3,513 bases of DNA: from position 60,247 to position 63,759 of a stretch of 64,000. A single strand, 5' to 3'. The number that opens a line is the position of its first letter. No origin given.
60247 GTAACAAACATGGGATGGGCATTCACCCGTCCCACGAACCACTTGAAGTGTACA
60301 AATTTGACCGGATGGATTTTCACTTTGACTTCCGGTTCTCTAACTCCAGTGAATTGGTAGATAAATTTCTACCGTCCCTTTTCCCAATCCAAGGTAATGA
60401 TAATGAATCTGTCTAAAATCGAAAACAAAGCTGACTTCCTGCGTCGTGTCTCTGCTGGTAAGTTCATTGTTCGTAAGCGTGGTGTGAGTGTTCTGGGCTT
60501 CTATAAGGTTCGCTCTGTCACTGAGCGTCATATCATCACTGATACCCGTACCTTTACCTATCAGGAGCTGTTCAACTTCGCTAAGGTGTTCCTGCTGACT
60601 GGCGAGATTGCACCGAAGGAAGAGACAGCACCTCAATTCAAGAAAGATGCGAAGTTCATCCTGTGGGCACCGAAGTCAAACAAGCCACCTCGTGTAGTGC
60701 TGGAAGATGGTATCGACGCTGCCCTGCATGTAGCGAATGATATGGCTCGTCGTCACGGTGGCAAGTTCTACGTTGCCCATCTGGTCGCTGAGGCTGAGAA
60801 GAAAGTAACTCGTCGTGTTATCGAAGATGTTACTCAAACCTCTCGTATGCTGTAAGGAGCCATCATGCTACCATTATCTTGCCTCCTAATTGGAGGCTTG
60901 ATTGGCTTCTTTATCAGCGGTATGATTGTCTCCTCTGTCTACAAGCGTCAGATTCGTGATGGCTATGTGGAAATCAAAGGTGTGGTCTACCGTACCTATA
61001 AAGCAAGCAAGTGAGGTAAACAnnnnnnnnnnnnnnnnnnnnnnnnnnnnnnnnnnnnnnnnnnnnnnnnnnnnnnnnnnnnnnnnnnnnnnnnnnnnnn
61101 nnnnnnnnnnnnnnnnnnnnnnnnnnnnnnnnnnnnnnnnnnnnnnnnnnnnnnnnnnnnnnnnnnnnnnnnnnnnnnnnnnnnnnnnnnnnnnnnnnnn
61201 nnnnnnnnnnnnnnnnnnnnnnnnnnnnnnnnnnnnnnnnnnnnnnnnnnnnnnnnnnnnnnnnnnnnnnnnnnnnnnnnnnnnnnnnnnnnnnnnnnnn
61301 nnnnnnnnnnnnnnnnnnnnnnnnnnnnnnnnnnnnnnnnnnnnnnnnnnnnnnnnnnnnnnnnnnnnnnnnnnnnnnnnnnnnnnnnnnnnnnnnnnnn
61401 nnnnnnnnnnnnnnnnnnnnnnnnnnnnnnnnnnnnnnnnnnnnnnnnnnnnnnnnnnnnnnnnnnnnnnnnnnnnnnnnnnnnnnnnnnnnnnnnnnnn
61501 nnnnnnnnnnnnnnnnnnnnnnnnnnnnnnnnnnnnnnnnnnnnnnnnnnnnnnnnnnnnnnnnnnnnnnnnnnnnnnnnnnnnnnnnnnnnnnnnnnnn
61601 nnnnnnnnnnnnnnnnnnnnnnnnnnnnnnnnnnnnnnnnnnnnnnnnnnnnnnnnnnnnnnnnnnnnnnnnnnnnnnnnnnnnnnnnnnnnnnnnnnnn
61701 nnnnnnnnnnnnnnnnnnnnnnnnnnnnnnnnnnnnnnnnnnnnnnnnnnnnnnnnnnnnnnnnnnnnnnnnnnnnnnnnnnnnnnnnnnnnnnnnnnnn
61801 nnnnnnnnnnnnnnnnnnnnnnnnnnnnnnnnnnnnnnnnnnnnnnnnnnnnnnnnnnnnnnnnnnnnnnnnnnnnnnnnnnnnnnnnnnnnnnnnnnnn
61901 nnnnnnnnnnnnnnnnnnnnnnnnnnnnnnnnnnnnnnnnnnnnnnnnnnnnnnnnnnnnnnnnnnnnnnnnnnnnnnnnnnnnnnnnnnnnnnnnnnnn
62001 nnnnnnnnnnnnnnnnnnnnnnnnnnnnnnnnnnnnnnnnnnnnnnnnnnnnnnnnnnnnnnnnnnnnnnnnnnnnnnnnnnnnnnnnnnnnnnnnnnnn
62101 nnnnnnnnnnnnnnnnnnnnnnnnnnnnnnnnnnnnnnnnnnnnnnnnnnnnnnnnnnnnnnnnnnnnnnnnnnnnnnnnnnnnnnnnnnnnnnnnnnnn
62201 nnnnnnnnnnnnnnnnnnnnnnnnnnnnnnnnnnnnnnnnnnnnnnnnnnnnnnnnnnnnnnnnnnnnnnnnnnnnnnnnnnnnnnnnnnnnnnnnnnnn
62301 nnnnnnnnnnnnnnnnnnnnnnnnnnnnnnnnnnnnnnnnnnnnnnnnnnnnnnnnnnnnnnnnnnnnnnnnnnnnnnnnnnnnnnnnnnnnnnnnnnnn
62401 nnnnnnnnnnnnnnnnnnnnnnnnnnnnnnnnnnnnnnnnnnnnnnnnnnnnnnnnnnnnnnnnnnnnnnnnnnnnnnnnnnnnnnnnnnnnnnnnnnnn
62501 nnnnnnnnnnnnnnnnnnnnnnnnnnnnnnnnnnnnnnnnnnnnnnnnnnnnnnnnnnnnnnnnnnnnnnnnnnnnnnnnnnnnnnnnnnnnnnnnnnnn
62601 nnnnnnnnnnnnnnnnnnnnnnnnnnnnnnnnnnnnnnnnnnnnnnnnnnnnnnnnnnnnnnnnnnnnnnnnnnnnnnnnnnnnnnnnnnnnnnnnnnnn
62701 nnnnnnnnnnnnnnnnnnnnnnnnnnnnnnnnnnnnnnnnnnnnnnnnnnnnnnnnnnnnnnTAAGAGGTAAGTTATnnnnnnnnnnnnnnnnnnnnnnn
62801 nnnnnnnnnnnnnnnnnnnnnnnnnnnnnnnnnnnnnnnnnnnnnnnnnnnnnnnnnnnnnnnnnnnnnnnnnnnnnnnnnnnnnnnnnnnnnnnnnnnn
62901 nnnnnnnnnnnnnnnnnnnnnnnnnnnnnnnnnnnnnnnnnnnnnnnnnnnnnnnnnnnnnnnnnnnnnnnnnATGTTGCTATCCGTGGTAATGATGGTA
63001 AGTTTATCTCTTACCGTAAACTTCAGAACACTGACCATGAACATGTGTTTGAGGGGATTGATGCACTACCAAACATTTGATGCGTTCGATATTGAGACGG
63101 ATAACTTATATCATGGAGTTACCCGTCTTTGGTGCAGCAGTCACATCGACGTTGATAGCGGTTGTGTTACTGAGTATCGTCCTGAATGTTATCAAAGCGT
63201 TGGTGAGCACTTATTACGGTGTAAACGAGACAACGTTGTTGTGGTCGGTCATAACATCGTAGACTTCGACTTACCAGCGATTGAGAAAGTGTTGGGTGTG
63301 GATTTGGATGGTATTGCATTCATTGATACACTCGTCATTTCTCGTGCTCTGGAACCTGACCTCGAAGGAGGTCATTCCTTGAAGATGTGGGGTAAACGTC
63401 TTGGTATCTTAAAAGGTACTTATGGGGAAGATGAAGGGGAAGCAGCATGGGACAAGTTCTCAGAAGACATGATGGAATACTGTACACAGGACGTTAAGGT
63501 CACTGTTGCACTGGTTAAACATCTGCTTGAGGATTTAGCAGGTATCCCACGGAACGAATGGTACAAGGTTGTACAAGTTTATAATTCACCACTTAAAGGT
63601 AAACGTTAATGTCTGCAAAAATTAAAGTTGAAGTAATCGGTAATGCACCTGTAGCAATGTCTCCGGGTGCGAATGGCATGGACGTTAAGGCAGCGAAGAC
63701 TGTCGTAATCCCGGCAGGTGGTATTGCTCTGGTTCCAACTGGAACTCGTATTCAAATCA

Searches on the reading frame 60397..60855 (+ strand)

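Call 100: search_protein_families(library=phrogs, proteins=[window:60397-60855:+], max_evalue=0.001)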
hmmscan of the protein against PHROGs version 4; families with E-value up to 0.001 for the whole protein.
window:60397-60855:+ (152 aa): 2 families
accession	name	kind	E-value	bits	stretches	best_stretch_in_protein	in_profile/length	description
phrog_24263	-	unknown function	4.6e-15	56.9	1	72-146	96-169/171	-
phrog_36308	-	unknown function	5.9e-07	30.2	1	68-134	161-226/247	-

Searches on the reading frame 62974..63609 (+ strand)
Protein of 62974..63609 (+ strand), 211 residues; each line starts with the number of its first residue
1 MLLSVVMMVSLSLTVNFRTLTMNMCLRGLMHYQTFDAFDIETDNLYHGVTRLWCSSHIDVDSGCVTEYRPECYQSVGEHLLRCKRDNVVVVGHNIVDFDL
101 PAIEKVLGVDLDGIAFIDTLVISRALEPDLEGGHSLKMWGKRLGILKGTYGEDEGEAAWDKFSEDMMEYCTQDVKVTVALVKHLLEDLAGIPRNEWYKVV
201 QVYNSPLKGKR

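Call 100: search_protein_families(library=phrogs, proteins=[window:62974-63609:+], max_evalue=0.001)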
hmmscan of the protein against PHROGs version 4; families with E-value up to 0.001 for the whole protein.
window:62974-63609:+ (211 aa): 4 families
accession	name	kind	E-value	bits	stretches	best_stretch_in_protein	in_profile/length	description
phrog_17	-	DNA, RNA and nucleotide metabolism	5.2e-28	98.6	1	37-188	674-828/1445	DNA polymerase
phrog_403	-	DNA, RNA and nucleotide metabolism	4.8e-19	69.4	1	89-196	143-258/321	DNA polymerase exonuclease subunit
phrog_38876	-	DNA, RNA and nucleotide metabolism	5.6e-15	56.8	1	132-190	43-98/111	DNA polymerase exonuclease subunit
phrog_192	-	DNA, RNA and nucleotide metabolism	8.7e-07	29.6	1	71-138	176-239/397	DNA polymerase exonuclease subunit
